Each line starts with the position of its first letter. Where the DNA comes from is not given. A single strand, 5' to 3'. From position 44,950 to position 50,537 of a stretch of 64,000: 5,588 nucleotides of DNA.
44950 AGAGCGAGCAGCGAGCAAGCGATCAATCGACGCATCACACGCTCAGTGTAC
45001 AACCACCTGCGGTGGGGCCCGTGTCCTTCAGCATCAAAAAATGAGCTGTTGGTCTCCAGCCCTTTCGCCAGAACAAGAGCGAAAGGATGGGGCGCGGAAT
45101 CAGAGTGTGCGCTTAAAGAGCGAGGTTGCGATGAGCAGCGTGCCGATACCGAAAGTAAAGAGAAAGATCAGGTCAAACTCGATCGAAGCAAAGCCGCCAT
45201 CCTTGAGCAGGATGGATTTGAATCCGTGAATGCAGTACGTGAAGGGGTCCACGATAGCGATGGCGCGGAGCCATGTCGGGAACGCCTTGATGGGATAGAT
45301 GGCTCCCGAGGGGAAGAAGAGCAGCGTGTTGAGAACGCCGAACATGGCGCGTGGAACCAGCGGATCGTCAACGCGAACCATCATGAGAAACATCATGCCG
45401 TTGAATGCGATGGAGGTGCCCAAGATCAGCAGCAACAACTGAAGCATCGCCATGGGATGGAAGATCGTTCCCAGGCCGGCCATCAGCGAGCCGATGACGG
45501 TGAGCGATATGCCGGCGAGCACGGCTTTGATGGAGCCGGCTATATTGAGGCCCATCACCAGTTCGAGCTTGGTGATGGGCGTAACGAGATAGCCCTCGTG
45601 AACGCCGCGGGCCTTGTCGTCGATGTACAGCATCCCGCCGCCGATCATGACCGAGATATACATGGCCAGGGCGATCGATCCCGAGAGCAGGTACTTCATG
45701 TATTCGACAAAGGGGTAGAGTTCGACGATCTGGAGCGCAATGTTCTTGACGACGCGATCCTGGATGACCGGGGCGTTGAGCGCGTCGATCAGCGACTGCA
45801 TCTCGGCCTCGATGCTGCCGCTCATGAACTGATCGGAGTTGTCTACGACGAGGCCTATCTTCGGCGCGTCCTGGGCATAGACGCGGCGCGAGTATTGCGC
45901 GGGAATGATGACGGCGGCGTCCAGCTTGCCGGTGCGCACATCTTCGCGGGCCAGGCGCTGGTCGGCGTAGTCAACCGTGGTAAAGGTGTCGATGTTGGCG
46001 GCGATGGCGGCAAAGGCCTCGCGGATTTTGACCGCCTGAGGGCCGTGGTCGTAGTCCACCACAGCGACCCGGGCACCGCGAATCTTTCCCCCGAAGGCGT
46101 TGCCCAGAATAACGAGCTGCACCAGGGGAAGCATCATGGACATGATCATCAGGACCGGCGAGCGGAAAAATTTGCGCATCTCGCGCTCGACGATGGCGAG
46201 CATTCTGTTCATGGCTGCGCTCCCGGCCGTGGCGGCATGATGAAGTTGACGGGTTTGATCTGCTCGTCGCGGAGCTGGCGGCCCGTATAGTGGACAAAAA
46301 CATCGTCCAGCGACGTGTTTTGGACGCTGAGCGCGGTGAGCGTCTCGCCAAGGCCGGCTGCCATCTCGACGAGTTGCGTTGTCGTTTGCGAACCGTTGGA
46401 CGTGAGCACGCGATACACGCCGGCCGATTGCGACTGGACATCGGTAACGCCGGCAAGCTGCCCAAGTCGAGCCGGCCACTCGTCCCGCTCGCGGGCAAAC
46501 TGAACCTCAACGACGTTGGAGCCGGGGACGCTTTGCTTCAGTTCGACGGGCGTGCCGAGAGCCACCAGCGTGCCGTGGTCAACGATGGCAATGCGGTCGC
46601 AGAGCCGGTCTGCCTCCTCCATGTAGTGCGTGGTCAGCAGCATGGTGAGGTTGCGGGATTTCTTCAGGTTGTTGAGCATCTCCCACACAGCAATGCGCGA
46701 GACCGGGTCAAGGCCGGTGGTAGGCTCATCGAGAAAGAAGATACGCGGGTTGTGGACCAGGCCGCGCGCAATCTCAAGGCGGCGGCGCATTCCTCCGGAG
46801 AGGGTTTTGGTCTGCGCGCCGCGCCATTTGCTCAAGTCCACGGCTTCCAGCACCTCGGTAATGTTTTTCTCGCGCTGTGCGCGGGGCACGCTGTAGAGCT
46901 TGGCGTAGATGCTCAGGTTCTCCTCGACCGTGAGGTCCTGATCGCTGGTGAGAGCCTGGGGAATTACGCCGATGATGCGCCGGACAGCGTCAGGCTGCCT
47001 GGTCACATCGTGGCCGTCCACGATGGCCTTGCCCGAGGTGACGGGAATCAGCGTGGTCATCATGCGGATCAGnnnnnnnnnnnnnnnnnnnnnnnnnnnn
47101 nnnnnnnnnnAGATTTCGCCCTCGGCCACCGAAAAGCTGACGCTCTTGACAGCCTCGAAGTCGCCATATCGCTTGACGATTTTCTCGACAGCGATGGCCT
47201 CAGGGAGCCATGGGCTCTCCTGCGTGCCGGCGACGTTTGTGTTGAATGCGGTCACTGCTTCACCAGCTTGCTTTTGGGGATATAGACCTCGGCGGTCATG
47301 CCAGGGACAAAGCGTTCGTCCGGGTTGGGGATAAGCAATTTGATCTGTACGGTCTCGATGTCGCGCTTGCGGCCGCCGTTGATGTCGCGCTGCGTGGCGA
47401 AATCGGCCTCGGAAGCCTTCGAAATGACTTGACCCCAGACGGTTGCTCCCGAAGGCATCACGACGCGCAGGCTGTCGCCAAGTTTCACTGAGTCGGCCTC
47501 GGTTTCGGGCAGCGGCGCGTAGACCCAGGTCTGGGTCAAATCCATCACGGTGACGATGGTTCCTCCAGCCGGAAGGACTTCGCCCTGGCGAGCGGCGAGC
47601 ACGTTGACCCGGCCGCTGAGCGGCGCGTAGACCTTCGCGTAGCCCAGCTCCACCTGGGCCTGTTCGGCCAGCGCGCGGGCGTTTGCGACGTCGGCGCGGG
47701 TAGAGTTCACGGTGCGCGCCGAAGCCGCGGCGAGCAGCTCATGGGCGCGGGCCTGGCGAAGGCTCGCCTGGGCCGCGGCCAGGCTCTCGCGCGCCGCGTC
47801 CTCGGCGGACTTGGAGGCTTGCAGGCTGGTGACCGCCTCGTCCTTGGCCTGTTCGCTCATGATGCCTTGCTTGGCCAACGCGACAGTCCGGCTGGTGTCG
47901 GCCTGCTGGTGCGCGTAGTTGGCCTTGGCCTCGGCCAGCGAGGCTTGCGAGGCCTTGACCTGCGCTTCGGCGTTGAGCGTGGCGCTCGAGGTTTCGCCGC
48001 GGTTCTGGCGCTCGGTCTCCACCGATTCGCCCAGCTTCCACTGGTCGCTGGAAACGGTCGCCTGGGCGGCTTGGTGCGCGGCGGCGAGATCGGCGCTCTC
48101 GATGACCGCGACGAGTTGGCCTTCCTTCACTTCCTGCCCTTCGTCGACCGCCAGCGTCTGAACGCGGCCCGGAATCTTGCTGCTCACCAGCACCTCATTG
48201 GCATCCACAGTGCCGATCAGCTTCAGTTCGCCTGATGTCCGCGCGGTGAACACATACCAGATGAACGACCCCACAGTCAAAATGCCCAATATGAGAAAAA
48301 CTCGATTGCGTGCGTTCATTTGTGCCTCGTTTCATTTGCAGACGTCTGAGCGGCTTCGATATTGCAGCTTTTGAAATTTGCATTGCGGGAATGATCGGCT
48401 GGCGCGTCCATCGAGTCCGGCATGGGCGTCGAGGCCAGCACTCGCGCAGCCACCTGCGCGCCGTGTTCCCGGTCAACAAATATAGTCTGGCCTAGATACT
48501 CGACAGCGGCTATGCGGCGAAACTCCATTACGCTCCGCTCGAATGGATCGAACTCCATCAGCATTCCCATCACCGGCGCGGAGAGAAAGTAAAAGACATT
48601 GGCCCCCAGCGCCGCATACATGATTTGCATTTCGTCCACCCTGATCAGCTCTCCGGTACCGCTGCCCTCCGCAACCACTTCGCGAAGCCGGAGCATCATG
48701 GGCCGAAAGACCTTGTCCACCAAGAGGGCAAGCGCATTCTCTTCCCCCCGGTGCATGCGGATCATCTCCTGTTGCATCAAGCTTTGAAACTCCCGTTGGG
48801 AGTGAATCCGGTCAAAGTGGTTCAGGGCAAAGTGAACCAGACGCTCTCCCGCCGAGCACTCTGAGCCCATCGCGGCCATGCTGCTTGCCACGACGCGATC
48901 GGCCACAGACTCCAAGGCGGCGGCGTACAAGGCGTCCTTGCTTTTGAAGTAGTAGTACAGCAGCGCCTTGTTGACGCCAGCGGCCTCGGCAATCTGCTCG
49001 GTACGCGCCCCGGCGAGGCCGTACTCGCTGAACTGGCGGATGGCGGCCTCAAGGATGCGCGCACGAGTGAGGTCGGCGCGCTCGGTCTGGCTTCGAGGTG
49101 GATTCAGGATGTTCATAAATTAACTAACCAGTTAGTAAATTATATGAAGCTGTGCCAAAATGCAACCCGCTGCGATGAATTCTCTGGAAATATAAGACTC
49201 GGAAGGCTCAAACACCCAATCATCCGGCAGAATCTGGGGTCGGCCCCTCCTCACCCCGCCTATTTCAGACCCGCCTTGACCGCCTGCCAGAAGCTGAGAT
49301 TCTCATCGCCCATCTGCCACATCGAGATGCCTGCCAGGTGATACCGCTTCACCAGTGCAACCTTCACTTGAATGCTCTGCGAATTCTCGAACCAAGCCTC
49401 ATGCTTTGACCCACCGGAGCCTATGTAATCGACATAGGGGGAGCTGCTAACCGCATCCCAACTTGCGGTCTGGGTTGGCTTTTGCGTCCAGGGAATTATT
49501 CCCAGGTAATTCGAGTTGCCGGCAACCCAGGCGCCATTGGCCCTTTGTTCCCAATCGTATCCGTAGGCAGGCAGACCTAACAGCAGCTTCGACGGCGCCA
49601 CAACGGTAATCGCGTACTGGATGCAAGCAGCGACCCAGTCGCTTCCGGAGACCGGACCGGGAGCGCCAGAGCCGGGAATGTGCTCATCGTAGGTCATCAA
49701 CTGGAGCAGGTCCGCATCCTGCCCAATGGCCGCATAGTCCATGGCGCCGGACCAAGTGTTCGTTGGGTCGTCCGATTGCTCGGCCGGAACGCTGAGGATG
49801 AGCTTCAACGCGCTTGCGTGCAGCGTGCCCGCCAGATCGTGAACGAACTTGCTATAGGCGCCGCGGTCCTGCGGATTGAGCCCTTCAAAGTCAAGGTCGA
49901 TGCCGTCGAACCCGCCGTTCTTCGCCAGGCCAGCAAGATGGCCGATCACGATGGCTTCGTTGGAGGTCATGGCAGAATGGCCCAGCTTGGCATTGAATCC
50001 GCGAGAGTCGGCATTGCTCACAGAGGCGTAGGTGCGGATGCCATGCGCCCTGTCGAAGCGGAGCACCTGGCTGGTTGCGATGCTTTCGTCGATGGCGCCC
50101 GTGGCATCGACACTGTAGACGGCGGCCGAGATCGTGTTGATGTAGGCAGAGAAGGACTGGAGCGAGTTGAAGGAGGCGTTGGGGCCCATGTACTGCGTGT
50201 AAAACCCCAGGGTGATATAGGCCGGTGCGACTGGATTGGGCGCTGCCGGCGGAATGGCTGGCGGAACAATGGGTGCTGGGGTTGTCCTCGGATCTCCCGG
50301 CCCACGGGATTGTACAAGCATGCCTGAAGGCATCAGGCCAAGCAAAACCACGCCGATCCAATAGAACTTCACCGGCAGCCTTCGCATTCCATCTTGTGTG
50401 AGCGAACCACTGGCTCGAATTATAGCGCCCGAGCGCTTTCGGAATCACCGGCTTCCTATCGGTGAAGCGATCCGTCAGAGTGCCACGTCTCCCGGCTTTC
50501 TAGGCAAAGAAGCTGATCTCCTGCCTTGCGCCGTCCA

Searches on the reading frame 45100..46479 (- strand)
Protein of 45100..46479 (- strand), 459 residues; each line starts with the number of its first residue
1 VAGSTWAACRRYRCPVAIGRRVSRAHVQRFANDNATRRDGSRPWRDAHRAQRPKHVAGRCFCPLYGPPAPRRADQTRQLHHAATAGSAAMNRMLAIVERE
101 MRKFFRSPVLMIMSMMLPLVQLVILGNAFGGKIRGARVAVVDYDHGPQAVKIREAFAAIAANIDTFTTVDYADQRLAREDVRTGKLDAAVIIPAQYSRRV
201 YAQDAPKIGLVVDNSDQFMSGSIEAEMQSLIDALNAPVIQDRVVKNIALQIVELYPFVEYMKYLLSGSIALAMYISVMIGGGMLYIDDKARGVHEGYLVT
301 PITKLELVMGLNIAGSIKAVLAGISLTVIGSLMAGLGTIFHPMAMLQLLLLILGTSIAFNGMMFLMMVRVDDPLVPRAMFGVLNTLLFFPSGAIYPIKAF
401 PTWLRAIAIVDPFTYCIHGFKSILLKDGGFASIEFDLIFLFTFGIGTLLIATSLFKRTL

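Call 17: search_protein_families(library=ncbifam, proteins=[window:45100-46479:-], max_evalue=0.00001)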
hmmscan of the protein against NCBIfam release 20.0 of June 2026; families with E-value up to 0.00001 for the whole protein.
window:45100-46479:- (459 aa): 7 families
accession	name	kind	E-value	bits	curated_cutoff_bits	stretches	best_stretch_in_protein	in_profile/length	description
TIGR01247.1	drrB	subfamily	7.9e-21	74.8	223.05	1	253-454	39-235/236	daunorubicin resistance ABC transporter membrane protein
NF033858.1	ABC2_perm_RbbA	equivalog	2.2e-20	72.2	1050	1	75-457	524-906/909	ribosome-associated ATPase/putative transporter RbbA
TIGR01248.1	drrC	subfamily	1.4e-08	35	165.65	1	288-422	15-147/152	daunorubicin resistance protein C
TIGR03062.1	pip_yhgE_Cterm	subfamily_domain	1.7e-08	34.3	102.2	1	316-457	71-205/208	YhgE/Pip family protein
NF038293.1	permease_SagH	equivalog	5.2e-08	32.1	450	1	93-420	1-333/370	SagH family ABC transporter permease subunit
TIGR00025.1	Mtu_efflux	paralog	2.2e-07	30.6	146.9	1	269-455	46-235/238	ABC transporter efflux protein, DrrB family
NF011648.0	PRK15066.1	subfamily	3.4e-06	26.8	225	1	258-457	57-251/257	ABC transporter permease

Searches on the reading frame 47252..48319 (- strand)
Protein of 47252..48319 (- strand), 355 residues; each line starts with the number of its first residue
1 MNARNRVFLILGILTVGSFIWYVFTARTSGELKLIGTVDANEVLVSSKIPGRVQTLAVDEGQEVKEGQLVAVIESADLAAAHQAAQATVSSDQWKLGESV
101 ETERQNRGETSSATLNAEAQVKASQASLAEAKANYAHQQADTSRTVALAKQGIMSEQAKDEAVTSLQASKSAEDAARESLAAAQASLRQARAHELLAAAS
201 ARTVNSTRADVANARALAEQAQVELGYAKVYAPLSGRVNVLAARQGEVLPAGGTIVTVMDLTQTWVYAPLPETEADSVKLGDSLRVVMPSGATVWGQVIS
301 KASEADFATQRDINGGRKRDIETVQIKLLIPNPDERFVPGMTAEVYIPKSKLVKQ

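Call 17: search_protein_families(library=ncbifam, proteins=[window:47252-48319:-], max_evalue=0.00001)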
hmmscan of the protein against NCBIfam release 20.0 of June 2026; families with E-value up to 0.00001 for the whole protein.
window:47252-48319:- (355 aa): 17 families
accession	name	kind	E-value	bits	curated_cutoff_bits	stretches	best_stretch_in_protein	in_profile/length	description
TIGR01730.1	RND_mfp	subfamily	3.7e-32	111.5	94.9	2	202-348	109-245/322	efflux RND transporter periplasmic adaptor subunit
TIGR00998.1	8a0101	subfamily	4.4e-27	94.9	390.8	1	10-287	11-264/334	EmrA/EmrK family multidrug efflux transporter periplasmic adaptor subunit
NF002939.0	PRK03598.1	equivalog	2.5e-25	89.3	393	1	9-307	11-286/332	secretion protein HlyD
NF007785.0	PRK10476.1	equivalog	2.1e-23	82.7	376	1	35-288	41-269/347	multidrug transporter subunit MdtN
TIGR02971.1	heterocyst_DevB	subfamily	8.9e-16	58.2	129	1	50-286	24-262/327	ABC exporter membrane fusion protein, DevB family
TIGR03794.1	NHLM_micro_HlyD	equivalog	3.4e-13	49.3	156.2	1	9-261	24-286/421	NHLP bacteriocin system secretion protein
TIGR01843.1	type_I_hlyD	subfamily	5.8e-10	38.7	208.65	0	43-186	44-192/422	HlyD family type I secretion periplasmic adaptor subunit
TIGR00999.1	8a0102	subfamily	6.1e-10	38.7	319.3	1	117-348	18-202/271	CzcB/NccB family metal efflux transporter periplasmic adaptor subunit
NF007850.1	PRK10559.1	equivalog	1.6e-09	37.3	400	1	166-294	93-215/303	p-hydroxybenzoic acid efflux pump subunit AaeA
NF008589.1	PRK11556.1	equivalog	1.9e-09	37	391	1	34-96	75-138/392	MdtA/MuxA family multidrug efflux RND transporter periplasmic adaptor subunit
NF011715.0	PRK15136.1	equivalog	4e-09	35.6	563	1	10-287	30-275/390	multidrug efflux MFS transporter periplasmic adaptor subunit EmrA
NF033138.2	RND-peri-MexC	equivalog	2.6e-08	33.4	625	1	203-348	147-294/375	MexC family multidrug efflux RND transporter periplasmic adaptor subunit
NF008606.0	PRK11578.1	equivalog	3.2e-08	33.1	342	0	203-285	159-242/371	macrolide transporter subunit MacA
NF007132.1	PRK09578.1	equivalog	5e-08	32.1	512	0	205-238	151-184/396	MexX/AxyX family multidrug efflux RND transporter periplasmic adaptor subunit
NF045904.1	RND-peri-MexE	equivalog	9.5e-08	31.3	714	0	176-343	119-287/390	multidrug efflux RND transporter periplasmic adaptor subunit MexE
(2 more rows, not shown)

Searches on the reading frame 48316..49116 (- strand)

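Call 17: search_protein_families(library=ncbifam, proteins=[window:48316-49116:-], max_evalue=0.00001)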
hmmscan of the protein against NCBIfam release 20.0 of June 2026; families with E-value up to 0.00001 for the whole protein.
window:48316-49116:- (266 aa): 17 families
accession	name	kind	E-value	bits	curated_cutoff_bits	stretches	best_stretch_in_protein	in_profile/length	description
NF011584.0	PRK15008.1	equivalog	1.3e-15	57.9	230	1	17-78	19-80/212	HTH-type transcriptional regulator RutR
TIGR03613.1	RutR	equivalog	3.3e-15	56.5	368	1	16-73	8-65/202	pyrimidine utilization regulatory protein R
NF041196.1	ScbR_bind_reg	equivalog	2e-13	51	150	1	12-158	2-142/191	ScbR family autoregulator-binding transcription factor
NF053878.1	FATransRegFadRBac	equivalog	2e-13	50.6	200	1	20-159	7-142/190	fatty acid metabolism transcriptional regulator FadR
NF008587.1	PRK11552.1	equivalog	8.1e-13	48.6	365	1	11-77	2-67/213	transcriptional regulator CecR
NF053731.1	TransRegFasRMycb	equivalog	1.3e-11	44.7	330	1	15-115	10-111/199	HTH-type transcriptional activator FasR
NF051852.1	efflux_TF_MtrR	exception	2.4e-11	43.8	280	1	12-157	6-153/205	multidrug efflux system transcriptional repressor MtrR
TIGR03384.1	betaine_BetI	equivalog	6.5e-11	42.3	201.3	1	14-104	6-96/189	choline-binding transcriptional repressor BetI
NF007949.0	PRK10668.1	equivalog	1.6e-10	40.8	271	1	10-71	5-66/216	multidrug efflux transporter transcriptional repressor AcrR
NF001978.0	PRK00767.1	equivalog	3e-09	37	118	1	15-104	8-98/197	transcriptional regulator BetI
NF050111.1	TransRegSACE7040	equivalog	3.8e-09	36.7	250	1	18-122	3-115/186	SACE_7040 family transcriptional regulator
NF037937.1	septum_RefZ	equivalog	4.7e-09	36.4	180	1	19-71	2-54/195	forespore capture DNA-binding protein RefZ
NF007430.0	PRK09975.1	equivalog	5.3e-08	32.3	274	1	12-66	7-61/220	acrEF/envCD operon transcriptional regulator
NF058643.1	TranRegCurRPseudo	equivalog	2.6e-07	30.5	300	1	15-108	6-100/193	TetR family transcriptional repressor CurR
NF051457.1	acryl_TF_AcuR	equivalog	2.6e-07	30.1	247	1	6-97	8-99/204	acrylate utilization transcriptional regulator AcuR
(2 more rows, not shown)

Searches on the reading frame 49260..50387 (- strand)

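Call 17: search_protein_families(library=ncbifam, proteins=[window:49260-50387:-], max_evalue=0.00001)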
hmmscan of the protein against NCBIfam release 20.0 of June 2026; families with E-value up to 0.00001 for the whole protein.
window:49260-50387:- (375 aa): 1 family
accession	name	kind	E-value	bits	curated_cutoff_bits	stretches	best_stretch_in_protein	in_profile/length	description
NF052619.1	ChiD_Serratia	equivalog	2.6e-06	26.7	750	0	117-235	104-223/416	chitinase ChiD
